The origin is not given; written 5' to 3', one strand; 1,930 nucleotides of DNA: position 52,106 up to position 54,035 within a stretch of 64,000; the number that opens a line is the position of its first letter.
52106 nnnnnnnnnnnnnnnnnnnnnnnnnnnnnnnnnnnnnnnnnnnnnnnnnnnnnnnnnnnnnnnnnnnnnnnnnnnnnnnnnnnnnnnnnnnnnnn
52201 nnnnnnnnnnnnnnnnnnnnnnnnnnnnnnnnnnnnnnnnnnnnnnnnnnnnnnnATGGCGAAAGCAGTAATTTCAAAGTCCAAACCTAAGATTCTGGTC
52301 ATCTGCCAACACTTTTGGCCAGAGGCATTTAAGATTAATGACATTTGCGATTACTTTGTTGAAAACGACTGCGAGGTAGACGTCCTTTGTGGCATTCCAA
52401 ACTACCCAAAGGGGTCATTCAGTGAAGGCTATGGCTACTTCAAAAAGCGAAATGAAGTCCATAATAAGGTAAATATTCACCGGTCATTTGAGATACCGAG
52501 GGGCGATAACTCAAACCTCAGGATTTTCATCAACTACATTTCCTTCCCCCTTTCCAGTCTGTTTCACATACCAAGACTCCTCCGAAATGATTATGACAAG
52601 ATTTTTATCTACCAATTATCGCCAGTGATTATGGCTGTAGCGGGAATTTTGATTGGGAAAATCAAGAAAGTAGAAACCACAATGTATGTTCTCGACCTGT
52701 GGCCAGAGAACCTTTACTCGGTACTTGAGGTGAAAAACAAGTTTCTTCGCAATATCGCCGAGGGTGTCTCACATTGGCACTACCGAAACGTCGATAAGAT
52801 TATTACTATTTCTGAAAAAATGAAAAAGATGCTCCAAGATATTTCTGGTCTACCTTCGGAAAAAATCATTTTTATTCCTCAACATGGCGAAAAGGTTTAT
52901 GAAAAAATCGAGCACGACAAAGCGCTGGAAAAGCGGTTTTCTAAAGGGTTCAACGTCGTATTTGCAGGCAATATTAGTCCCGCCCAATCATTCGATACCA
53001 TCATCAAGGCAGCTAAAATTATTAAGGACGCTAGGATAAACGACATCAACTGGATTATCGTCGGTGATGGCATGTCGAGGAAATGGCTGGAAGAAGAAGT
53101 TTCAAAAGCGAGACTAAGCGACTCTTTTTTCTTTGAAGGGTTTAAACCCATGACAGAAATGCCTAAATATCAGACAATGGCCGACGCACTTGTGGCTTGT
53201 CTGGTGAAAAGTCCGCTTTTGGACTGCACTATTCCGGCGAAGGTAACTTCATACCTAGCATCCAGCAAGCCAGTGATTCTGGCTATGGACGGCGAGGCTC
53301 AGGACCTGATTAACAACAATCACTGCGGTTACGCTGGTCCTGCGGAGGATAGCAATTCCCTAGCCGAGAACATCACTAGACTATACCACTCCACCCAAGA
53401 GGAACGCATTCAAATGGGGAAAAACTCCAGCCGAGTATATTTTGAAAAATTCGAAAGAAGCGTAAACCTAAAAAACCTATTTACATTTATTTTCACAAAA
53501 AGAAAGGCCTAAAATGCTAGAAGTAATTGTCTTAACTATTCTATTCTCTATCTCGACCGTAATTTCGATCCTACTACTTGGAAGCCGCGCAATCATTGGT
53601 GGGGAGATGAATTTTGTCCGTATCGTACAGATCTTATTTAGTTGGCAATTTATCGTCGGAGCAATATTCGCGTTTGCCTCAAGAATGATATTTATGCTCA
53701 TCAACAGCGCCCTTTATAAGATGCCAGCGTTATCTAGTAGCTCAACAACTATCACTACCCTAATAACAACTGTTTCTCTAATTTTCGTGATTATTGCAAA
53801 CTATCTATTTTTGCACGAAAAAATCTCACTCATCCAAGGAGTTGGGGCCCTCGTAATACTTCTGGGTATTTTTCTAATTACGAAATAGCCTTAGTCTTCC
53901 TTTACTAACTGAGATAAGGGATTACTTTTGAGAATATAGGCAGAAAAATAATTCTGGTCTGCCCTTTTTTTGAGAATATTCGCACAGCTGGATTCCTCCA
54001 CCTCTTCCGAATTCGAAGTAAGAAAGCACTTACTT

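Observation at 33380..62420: ABC-transporter-dependent glycopolymer pathway combining UDP-L-FucNAc synthesis, TagA/WecA-type priming, Gtr-like periplasmic glycosylation and an LtaS-like transferase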

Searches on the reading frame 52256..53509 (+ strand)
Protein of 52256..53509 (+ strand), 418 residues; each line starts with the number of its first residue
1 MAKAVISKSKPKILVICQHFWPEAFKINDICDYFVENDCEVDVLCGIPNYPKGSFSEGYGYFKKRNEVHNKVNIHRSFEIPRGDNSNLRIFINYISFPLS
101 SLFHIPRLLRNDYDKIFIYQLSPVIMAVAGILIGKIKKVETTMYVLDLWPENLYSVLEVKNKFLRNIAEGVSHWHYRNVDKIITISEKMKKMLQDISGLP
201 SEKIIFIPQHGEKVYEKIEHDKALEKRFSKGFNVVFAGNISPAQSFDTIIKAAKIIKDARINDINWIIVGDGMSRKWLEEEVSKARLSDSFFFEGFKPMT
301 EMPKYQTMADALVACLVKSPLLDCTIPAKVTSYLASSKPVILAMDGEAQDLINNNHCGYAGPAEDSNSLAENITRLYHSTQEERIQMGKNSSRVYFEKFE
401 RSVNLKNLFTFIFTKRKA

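Call 4: search_protein_families(library=pfam, proteins=[window:52256-53509:+], max_evalue=0.001)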
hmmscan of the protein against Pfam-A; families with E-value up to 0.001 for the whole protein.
window:52256-53509:+ (418 aa): 4 families
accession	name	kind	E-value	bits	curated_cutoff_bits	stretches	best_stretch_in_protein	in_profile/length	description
PF00534.26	Glycos_transf_1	-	1.2e-21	77.4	26.4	1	226-391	10-169/172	Glycosyl transferases group 1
PF13692.12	Glyco_trans_1_4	-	2.1e-16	60.9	27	1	233-378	3-141/142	Glycosyl transferases group 1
PF13439.12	Glyco_transf_4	-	3e-08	34.3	28.5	1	29-208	10-163/170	Glycosyltransferase Family 4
PF13579.12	Glyco_trans_4_4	-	0.00019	22.2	29.7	1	29-208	9-156/158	Glycosyl transferase 4-like domain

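Call 6: search_protein_families(library=ncbifam, proteins=[window:52256-53509:+], max_evalue=0.001)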
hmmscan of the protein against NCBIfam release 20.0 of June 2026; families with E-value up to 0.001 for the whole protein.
window:52256-53509:+ (418 aa): 10 families
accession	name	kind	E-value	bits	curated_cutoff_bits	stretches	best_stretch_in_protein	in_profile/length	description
NF007640.0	PRK10307.1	subfamily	1.3e-35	123.1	276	1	12-408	2-400/411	WcaI family glycosyltransferase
TIGR04007.1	wcaI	equivalog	1.9e-20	72.9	800.45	1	27-347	17-342/407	colanic acid biosynthesis glycosyltransferase WcaI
TIGR04063.1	stp3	hypoth_equivalog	5.4e-16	58.5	442.05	1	118-384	96-366/397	TIGR04063 family PEP-CTERM/XrtA system glycosyltransferase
TIGR03088.1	stp2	hypoth_equivalog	1.6e-12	47.1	409.05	1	179-402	137-360/374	TIGR03088 family PEP-CTERM/XrtA system glycosyltransferase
TIGR04157.1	glyco_rSAM_CFB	subfamily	2.2e-10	40.1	400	1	175-404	166-398/406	TIGR04157 family glycosyltransferase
TIGR04005.1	wcaL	equivalog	1.2e-08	34.2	537.6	1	176-404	172-395/406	colanic acid biosynthesis glycosyltransferase WcaL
NF041876.1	EPS_EpsE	equivalog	3.5e-08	33.1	400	1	227-403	210-384/389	exopolysaccharide biosynthesis GT4 family glycosyltransferase EpsE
NF050056.1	ProtGlycPglH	equivalog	2.2e-07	30.3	600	1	223-390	171-329/354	GalNAc-alpha-(1->4)-GalNAc-alpha-(1->3)-diNAcBac-PP-undecaprenol alpha-1,4-N-acetyl-D-galactosaminyltransferase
TIGR03999.1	thiol_BshA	equivalog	4.6e-05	22.5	273.7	1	173-403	139-361/375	N-acetyl-alpha-D-glucosaminyl L-malate synthase BshA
NF047676.1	TeichurnBiosyTuaH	equivalog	0.00038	19.5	550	1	146-384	126-359/384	teichuronic acid biosynthesis protein TuaH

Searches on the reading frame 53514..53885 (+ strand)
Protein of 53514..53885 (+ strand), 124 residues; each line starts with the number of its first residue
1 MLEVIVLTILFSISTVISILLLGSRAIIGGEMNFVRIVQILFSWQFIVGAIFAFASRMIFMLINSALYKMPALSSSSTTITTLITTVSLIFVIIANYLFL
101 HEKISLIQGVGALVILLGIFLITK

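Call 4: search_protein_families(library=pfam, proteins=[window:53514-53885:+], max_evalue=0.001)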
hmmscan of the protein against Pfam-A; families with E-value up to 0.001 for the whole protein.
window:53514-53885:+ (124 aa): 1 family
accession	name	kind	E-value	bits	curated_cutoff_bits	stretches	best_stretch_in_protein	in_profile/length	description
PF00892.27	EamA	-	2.9e-06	28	28.2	1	7-123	31-134/135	EamA-like transporter family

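Call 6: search_protein_families(library=ncbifam, proteins=[window:53514-53885:+], max_evalue=0.001)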
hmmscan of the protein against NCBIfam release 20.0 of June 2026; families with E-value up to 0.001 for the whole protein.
window:53514-53885:+ (124 aa): 0 families

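Call 74: search_protein_families(library=ncbifam, proteins=[window:53514-53885:+], max_evalue=1)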
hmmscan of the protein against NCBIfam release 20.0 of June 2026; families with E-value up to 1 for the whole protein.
window:53514-53885:+ (124 aa): 2 families
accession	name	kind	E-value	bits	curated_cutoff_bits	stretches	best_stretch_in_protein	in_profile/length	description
TIGR03013.1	EpsB_2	subfamily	0.045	12.8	393.35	1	20-122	5-106/443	TIGR03013 family XrtA/PEP-CTERM system glycosyltransferase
NF002816.2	PRK02971.1-2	equivalog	0.21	12.1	99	1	44-123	44-117/120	4-amino-4-deoxy-L-arabinose-phosphoundecaprenol flippase subunit ArnF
